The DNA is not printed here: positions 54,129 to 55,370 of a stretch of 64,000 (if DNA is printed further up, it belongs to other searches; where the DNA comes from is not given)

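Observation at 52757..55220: Three-gene module: HEPN-like Rx4H protein coupled to an SpsF-like cytidylyltransferase, plus a membrane-anchored protein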

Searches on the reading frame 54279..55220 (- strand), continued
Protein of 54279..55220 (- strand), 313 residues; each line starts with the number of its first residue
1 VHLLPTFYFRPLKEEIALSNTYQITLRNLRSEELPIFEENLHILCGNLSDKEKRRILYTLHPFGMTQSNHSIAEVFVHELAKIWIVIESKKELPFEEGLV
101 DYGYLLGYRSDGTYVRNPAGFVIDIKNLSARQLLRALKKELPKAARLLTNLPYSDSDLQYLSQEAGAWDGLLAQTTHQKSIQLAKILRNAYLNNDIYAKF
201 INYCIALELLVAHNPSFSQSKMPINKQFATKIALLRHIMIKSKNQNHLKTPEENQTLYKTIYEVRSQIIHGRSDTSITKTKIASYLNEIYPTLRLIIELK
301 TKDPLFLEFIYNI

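Call 27: find_related_loci(query=A3, collection=genome_contigs, flank=8000)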
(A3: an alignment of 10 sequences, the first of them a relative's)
Query A3 (376 aa) in genome_contigs; peptide patterns used: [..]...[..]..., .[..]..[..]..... (x = any residue, [..] = any of these).
92 stretches matched a pattern; 46 encode a relative of the query (tblastn E <= 1e-3); 46 distinct loci.
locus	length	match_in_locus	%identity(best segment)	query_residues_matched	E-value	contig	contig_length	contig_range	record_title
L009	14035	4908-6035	68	1-376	3e-176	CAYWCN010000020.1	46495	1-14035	MAG TPA_asm: uncultured Anaerolinea sp. isolate binchicken_co242_37 genome assembly, contig: NODE_1554_length_46495_cov_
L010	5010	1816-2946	68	1-376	3e-176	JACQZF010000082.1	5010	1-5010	MAG: Nitrospirae bacterium isolate NC_groundwater_1560_Pr4_S-0.65um_46_16 SR1-18-Sp65_coassembly_scaffold_427299, whole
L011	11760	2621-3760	44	1-376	1e-96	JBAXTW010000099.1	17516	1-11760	MAG: Pseudanabaena sp. ELA645 MAG645_99, whole genome shotgun sequence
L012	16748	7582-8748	41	1-376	2e-88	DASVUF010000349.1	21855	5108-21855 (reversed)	MAG TPA_asm: Pyrinomonadaceae bacterium isolate SMAG_U3310 k141_109790, whole genome shotgun sequence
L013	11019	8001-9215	37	1-376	9e-87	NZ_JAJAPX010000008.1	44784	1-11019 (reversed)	Tamlana sargassicola strain 62-3 NODE_8_length_44784_cov_50.846228, whole genome shotgun sequence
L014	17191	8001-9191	40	1-376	1e-85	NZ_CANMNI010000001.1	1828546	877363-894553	Uncultured Pontibacter sp. isolate 912.fasta NODE_1, whole genome shotgun sequence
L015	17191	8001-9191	39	1-376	4e-84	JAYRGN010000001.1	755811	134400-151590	MAG: Bacteroidales bacterium isolate SZ_szas22bin.17 NODE_1_length_755811_cov_136.51, whole genome shotgun sequence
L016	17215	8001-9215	37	1-376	5e-84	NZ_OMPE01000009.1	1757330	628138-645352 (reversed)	Aquimarina sp. AU474 isolate Aquimarina sp. AU474, whole genome shotgun sequence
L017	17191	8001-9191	39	1-376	2e-83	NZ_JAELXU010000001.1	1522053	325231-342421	Pontibacter humidus strain BT310 NODE_1_length_1522053_cov_48.245049, whole genome shotgun sequence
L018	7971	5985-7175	39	1-376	9e-83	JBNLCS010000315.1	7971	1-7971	MAG: Bacteroidales bacterium isolate C1C2.bin.7.orig k141_20530, whole genome shotgun sequence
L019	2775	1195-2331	40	1-376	8e-82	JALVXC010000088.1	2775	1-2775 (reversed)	MAG: Campylobacteraceae bacterium isolate M10_metabat2_scaf2bin.064 M10_NODE_28065_length_2775_cov_19.071752, whole geno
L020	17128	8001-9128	40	2-374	1e-78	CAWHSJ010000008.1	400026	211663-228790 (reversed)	MAG: uncultured Chloroflexia bacterium isolate MFD05942.bin.1.295 genome assembly, contig: contig_15613, whole genome sh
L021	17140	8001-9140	43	1-376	3e-88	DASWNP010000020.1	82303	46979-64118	MAG TPA_asm: Pyrinomonadaceae bacterium isolate SMAG_U3417 k141_271066, whole genome shotgun sequence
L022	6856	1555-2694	38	1-376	1e-76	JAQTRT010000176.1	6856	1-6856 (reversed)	MAG: bacterium isolate STB_17 NODE_32313_length_6856_cov_2.549264_Sandtown_B, whole genome shotgun sequence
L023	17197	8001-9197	36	3-376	3e-76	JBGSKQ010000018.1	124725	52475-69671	MAG: Saprospiraceae bacterium isolate JTS-AC184 k141_2143030, whole genome shotgun sequence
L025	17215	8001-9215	37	1-376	6e-73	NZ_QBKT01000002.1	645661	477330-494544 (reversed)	Kordia periserrulae strain DSM 25731 Ga0183443_102, whole genome shotgun sequence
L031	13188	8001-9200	32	1-376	8e-58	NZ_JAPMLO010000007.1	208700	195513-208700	Marinicella marina strain S1101 scaffold_7_length=208701, whole genome shotgun sequence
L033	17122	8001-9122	31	1-376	3e-52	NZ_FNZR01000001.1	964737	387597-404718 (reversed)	Parapedobacter koreensis strain Jip14, whole genome shotgun sequence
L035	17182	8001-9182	33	1-376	1e-48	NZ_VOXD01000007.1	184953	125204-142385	Neolewinella aurantiaca strain SSH13 contig7, whole genome shotgun sequence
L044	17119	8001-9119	27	3-375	9e-33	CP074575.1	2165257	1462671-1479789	Mycoplasmatota bacterium strain zrk6 chromosome, complete genome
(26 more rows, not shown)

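Call 32: search_protein_families(library=pfam, alignment_id=A4, max_evalue=1)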
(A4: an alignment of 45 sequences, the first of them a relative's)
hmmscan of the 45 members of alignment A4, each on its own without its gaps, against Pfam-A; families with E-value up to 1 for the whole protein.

A. member 1, P0001 (313 aa): 3 families
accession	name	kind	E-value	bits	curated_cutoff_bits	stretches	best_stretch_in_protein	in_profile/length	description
PF25615.1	PhiKZ_gp85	-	0.04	14.2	27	1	225-286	46-106/145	Bacteriophage PhiKZ vertex-binding protein gp85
PF03753.18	HHV6-IE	-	0.055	11.4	25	1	183-282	231-327/1078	Human herpesvirus 6 immediate early protein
PF05879.18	RHD3_GTPase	-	0.077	12.8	42.4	0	36-133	107-202/245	Root hair defective 3 GTP-binding protein (RHD3) GTPase domain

B. families by the number of members that match (of 45 scanned): 45 families (the first 25 are shown)
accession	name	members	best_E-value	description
PF18735.6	HEPN_RiboL-PSP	4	0.011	RiboL-PSP-HEPN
PF08503.15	DapH_N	4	0.011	Tetrahydrodipicolinate succinyltransferase N-terminal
PF23353.1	BBS2_hp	2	0.0014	BBS2 hairpin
PF05879.18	RHD3_GTPase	2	0.062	Root hair defective 3 GTP-binding protein (RHD3) GTPase domain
PF01877.22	RNA_binding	1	0.0012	RNA binding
PF05099.18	TerB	1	0.0023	Tellurite resistance protein TerB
PF08455.15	SNF2_assoc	1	0.0038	Bacterial SNF2 helicase associated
PF03405.20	FA_desaturase_2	1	0.0055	Fatty acid desaturase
PF12950.13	TaqI_C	1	0.0071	TaqI-like C-terminal specificity domain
PF04399.18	Glutaredoxin2_C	1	0.0071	Glutaredoxin 2, C terminal domain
PF21632.3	MOV-10_N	1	0.009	Helicase MOV-10, N-terminal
PF02262.21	Cbl_N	1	0.011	CBL proto-oncogene N-terminal domain 1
PF18737.6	HEPN_MAE_28990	1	0.011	MAE_28990/MAE_18760-like HEPN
PF05036.18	SPOR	1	0.021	SPOR domain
PF13812.12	PPR_3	1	0.022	Pentatricopeptide repeat domain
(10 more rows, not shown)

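Call 33: search_solved_structures(query=A4, max_evalue=10, show_alignments=3)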
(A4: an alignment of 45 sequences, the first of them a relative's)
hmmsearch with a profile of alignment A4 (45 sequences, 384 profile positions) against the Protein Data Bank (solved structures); distinct sequences matched with E-value up to 10: 1.
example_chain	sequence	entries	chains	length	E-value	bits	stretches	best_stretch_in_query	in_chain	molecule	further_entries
8imi_0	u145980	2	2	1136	6.3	9.1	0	56-120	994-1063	ApcE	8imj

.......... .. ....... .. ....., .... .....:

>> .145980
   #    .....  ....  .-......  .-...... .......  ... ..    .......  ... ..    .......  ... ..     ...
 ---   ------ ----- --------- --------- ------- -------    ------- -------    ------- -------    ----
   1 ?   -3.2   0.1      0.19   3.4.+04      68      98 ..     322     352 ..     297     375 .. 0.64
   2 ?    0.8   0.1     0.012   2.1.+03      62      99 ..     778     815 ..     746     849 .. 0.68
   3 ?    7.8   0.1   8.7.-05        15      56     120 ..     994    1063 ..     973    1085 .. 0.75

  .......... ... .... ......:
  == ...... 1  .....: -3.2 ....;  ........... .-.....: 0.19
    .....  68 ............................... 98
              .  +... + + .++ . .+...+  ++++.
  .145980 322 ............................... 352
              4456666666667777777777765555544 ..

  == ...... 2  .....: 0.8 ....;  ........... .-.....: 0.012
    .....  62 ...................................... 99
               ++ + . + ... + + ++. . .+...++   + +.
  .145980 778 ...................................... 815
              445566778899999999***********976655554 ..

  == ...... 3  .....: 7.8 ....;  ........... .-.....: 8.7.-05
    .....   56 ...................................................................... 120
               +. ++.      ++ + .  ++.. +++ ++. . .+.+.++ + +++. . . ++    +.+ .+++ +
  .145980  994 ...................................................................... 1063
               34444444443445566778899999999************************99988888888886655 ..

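Call 39: search_protein_families(library=pfam, alignment_id=A5, max_evalue=0.00001)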
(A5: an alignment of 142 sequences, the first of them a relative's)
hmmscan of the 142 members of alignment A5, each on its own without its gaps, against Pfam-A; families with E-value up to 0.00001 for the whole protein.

A. member 1, L009:1940-3364:+ (475 aa): 1 family
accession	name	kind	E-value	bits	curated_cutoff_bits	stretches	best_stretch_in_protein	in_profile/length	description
PF00202.27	Aminotran_3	-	1.5e-60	205.5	30.5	1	78-439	12-370/403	Aminotransferase class-III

B. families by the number of members that match (of 142 scanned): 146 families (the first 25 are shown)
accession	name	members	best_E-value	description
PF00239.26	Resolvase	3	3.8e-49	Resolvase, N terminal domain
PF00589.27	Phage_integrase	3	2e-43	Phage integrase family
PF13365.12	Trypsin_2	3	3.7e-32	Trypsin-like peptidase domain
PF02661.23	Fic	3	1.2e-24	Fic/DOC family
PF00005.33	ABC_tran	2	6.2e-34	ABC transporter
PF07508.19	Recombinase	2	1.1e-22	Recombinase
PF12950.13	TaqI_C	2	2.3e-18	TaqI-like C-terminal specificity domain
PF13304.12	AAA_21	2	5.3e-12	AAA domain, putative AbiEii toxin, Type IV TA system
PF13412.12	HTH_24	2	2.6e-09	Winged helix-turn-helix DNA-binding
PF00171.27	Aldedh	1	2e-144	Aldehyde dehydrogenase family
PF02867.20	Ribonuc_red_lgC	1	1.1e-134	Ribonucleotide reductase, barrel domain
PF03739.19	LptF_LptG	1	7.3e-128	Lipopolysaccharide export system permease LptF/LptG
PF01526.23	DDE_Tnp_Tn3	1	3.2e-109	Tn3 transposase DDE domain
PF20629.2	GD_AH_C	1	1.5e-101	D-galactarate/Altronate dehydratase, C-terminal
PF13507.12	GATase_5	1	2.8e-101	CobB/CobQ-like glutamine amidotransferase domain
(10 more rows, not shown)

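Call 40: search_protein_families(library=padloc, alignment_id=A5, max_evalue=0.00001)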
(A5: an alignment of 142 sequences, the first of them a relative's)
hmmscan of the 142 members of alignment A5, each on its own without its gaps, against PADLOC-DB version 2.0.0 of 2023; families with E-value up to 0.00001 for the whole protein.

A. member 1, L009:1940-3364:+ (475 aa): 0 families

B. families by the number of members that match (of 142 scanned): 224 families (the first 25 are shown)
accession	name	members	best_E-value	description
PDLC03963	SoFic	3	1.5e-33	-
PDLC04838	PDC-S04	3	4.3e-26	-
PDLC04839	PDC-S04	3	3.1e-20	-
PDLC04842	PDC-S04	3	5.4e-08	-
PDLC05078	PDC-S72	2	6.8e-126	-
PDLC03609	REase_MTase_IIG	2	1.2e-125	Type IIG restriction enzyme-methyltransferase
PDLC05022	PDC-S45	2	1.2e-122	-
PDLC03629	REase_MTase_IIG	2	2.8e-53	Type IIG restriction enzyme-methyltransferase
PDLC03604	REase_MTase_IIG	2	5.8e-52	Type IIG restriction enzyme-methyltransferase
PDLC03612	REase_MTase_IIG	2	3.2e-44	Type IIG restriction enzyme-methyltransferase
PDLC03596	REase_MTase_IIG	2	7e-29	Type IIG restriction enzyme-methyltransferase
PDLC03335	MTase_II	2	5e-28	Type II methyltransferase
PDLC04135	mad3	2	3.2e-26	mads_3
PDLC02960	RT-Protease_XI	2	4.8e-16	single gene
PDLC03250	MTase_II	2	4.5e-15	Type II methyltransferase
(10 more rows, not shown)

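Call 41: list_cluster_members(proteins=[L013:8001-9215:+, L017:8001-9191:+, L025:8001-9215:+, L031:8001-9200:+, L033:8001-9122:+, L035:8001-9182:+, L016:8001-9215:+, L044:8001-9122:+, P0032, P0004])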
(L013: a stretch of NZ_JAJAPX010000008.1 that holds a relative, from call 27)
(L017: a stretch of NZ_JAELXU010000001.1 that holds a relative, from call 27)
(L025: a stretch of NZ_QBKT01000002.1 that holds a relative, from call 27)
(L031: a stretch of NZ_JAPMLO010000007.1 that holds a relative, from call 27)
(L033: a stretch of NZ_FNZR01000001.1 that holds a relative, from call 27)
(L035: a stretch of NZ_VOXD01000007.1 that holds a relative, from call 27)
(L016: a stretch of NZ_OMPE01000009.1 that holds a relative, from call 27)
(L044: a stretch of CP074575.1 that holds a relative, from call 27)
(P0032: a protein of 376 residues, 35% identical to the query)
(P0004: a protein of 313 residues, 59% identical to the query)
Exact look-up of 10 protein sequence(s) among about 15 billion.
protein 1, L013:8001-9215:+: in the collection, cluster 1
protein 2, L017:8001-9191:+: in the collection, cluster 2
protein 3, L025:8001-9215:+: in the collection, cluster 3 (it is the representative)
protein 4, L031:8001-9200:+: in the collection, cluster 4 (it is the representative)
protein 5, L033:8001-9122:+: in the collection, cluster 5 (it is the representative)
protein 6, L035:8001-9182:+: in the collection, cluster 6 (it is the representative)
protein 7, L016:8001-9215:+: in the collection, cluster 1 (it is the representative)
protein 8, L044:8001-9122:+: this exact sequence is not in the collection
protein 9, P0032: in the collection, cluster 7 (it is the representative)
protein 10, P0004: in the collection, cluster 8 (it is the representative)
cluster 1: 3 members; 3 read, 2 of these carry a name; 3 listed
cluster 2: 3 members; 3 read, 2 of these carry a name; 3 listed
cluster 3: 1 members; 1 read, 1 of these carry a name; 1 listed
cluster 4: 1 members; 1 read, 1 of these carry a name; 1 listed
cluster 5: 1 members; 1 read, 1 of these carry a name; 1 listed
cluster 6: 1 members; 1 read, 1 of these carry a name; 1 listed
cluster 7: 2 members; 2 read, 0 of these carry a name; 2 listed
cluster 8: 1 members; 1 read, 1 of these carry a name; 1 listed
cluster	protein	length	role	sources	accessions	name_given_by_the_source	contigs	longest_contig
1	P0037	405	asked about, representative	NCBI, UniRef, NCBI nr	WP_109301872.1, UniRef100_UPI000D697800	hypothetical protein [Aquimarina sp. AU474] | hypothetical protein n=1 Tax=Aquimarina sp. AU474 TaxID=2108529 RepID=UPI000D697800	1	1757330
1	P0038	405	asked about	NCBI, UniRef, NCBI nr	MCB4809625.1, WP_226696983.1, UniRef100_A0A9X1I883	hypothetical protein LG651_15320 [Tamlana sp. 62-3] | Apea-like HEPN domain-containing protein n=1 Tax=Neotamlana sargassicola TaxID=2883125 ... | hypothetical protein [Tamlana sargassicola]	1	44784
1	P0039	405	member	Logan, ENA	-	-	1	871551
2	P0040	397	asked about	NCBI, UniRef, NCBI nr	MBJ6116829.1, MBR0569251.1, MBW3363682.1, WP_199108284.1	hypothetical protein JAO76_01410 [Pontibacter sp. BT310] | Apea-like HEPN domain-containing protein n=1 Tax=Pontibacter populi TaxID=890055 ... | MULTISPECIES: HEPN domain-containing protein [Pontibacter]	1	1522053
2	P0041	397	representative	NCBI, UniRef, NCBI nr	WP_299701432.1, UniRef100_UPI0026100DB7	HEPN domain-containing protein [uncultured Pontibacter sp.] | HEPN domain-containing protein n=1 Tax=uncultured Pontibacter sp. TaxID=453356 ...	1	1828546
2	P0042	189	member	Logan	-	-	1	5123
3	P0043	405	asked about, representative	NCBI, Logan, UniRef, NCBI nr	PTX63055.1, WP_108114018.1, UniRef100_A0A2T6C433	hypothetical protein C8N46_102456 [Kordia periserrulae] | Apea-like HEPN domain-containing protein n=1 Tax=Kordia periserrulae TaxID=701523 ... | hypothetical protein [Kordia periserrulae]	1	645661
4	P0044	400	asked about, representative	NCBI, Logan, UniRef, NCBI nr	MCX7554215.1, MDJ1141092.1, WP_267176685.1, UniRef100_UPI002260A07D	hypothetical protein OS175_10020 [Marinicella sp. S1101] | hypothetical protein n=1 Tax=Marinicella marina TaxID=2996016 RepID=UPI002260A07D | hypothetical protein [Marinicella marina]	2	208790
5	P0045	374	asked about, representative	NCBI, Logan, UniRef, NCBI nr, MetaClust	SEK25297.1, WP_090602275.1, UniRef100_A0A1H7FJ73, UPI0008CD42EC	HEPN domain-containing protein [Parapedobacter koreensis] | Uncharacterized protein n=1 Tax=Parapedobacter koreensis TaxID=332977 ... | status=active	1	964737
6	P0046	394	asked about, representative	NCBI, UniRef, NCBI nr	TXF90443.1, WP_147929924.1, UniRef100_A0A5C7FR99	hypothetical protein FUA23_06540 [Neolewinella aurantiaca] | Apea-like HEPN domain-containing protein n=1 Tax=Neolewinella aurantiaca TaxID=2602767 ... | HEPN domain-containing protein [Neolewinella aurantiaca]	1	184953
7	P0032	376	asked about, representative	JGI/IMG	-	-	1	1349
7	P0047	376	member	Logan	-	-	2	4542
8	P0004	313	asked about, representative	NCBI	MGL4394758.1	MAG: hypothetical protein ACRCS8_05990 [Brevinema sp.]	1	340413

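Call 42: search_protein_families(library=pfam, proteins=[P0038, P0040, P0043, P0046, P0045, P0044, P0041], max_evalue=10)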
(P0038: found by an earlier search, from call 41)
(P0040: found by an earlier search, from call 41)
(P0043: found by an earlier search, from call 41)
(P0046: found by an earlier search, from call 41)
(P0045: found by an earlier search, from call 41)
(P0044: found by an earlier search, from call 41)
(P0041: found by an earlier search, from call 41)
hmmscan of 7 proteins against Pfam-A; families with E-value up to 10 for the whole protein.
P0038 (405 aa): 3 families
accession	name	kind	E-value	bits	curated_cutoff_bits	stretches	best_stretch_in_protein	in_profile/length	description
PF24915.1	Spectrin_SESTD1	-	0.087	13.7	27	1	69-111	30-70/110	SESTD1-like, spectrin repeat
PF15005.11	IZUMO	-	4.6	8.3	25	0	339-402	23-89/143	Izumo sperm-egg fusion, Ig domain-associated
PF08702.15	Fib_alpha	-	6.2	7.4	29.9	1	304-404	22-123/143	Fibrinogen alpha/beta chain family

P0040 (397 aa): 3 families
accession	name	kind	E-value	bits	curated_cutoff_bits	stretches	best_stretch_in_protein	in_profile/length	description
PF20959.2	BibA_N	-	0.056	14.2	27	0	366-387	10-22/48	BibA adhesin stalk domain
PF08702.15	Fib_alpha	-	0.62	10.7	29.9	1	303-383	21-100/143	Fibrinogen alpha/beta chain family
PF21408.2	MTR4-like_stalk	-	0.73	10.6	24.2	0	214-240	30-60/64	Exosome RNA helicase MTR4-like, stalk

P0043 (405 aa): 1 family
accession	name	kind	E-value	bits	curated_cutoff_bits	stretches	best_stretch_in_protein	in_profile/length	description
PF08702.15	Fib_alpha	-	2.4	8.8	29.9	1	304-388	22-107/143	Fibrinogen alpha/beta chain family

P0046 (394 aa): 0 families

P0045 (374 aa): 0 families

P0044 (400 aa): 0 families

P0041 (397 aa): 3 families
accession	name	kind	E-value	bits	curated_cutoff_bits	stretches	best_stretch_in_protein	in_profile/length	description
PF21408.2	MTR4-like_stalk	-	0.029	15.1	24.2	1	215-243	36-63/64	Exosome RNA helicase MTR4-like, stalk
PF08702.15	Fib_alpha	-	0.039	14.6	29.9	1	303-383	21-100/143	Fibrinogen alpha/beta chain family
PF10303.14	DUF2408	-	0.52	11.3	25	1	303-383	34-91/130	Protein of unknown function (DUF2408)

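Call 43: search_protein_families(library=ncbifam, proteins=[P0040, P0041, P0045, P0046, P0038, P0043], max_evalue=10)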
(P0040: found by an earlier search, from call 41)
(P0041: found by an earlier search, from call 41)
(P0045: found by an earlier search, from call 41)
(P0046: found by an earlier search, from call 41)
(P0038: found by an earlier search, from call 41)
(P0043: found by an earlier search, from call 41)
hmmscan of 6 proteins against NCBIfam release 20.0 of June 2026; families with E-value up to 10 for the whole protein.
P0040 (397 aa): 0 families

P0041 (397 aa): 2 families
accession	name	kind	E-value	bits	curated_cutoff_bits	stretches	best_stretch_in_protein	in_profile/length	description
NF007000.1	PRK09463.1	subfamily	0.062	11.6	600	1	208-360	552-703/726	acyl-CoA dehydrogenase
TIGR02848.1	spore_III_AC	equivalog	0.11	13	56.65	1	255-283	17-45/64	stage III sporulation protein AC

P0045 (374 aa): 1 family
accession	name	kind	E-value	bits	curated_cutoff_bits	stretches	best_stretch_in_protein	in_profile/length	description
NF035935.1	ESAT6_3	subfamily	0.11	12.6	100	1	173-237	28-88/98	pore-forming ESAT-6 family protein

P0046 (394 aa): 0 families

P0038 (405 aa): 1 family
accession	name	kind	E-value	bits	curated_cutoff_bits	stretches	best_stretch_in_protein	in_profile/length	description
NF045846.1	MSC0882_dom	subfamily_domain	0.031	13.4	60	1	69-115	69-115/244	MSC_0882 family membrane protein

P0043 (405 aa): 0 families

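Call 44: search_protein_families(library=padloc, alignment_id=A4, max_evalue=1)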
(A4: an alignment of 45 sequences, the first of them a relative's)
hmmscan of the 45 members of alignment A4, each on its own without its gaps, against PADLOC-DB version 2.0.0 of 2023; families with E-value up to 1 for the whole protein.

A. member 1, P0001 (313 aa): 0 families

B. families by the number of members that match (of 45 scanned): 11 families
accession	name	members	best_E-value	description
PDLC01201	Cas8a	1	0.0027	CAS-I-A; effector_LS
PDLC01016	Csm3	1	0.0038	Csm3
PDLC01345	Csx1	1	0.0052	CAS-III; associated_signaling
PDLC01846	CARF3--CARF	1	0.0072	-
PDLC04375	PDC-M05B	1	0.0074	-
PDLC01053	Csx1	1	0.014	TM+CARF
PDLC02926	HTH_VI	1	0.017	-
PDLC04407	PDC-M09A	1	0.018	-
PDLC01104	Cas9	1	0.029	Cas9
PDLC04380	PDC-M05B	1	0.055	-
PDLC02098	Cas6_IIIa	1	0.13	-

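Call 45: search_dna_similar(query=P0032, collection=plasmids, mode=protein, max_evalue=0.00001, max_rows=20)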
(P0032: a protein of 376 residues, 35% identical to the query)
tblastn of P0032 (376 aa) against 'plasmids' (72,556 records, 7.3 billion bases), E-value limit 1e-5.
No match.

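Call 46: search_dna_similar(query=P0032, collection=phages, mode=protein, max_evalue=0.001, max_rows=10)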
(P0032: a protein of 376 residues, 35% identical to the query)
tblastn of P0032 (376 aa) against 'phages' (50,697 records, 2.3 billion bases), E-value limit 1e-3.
No match.
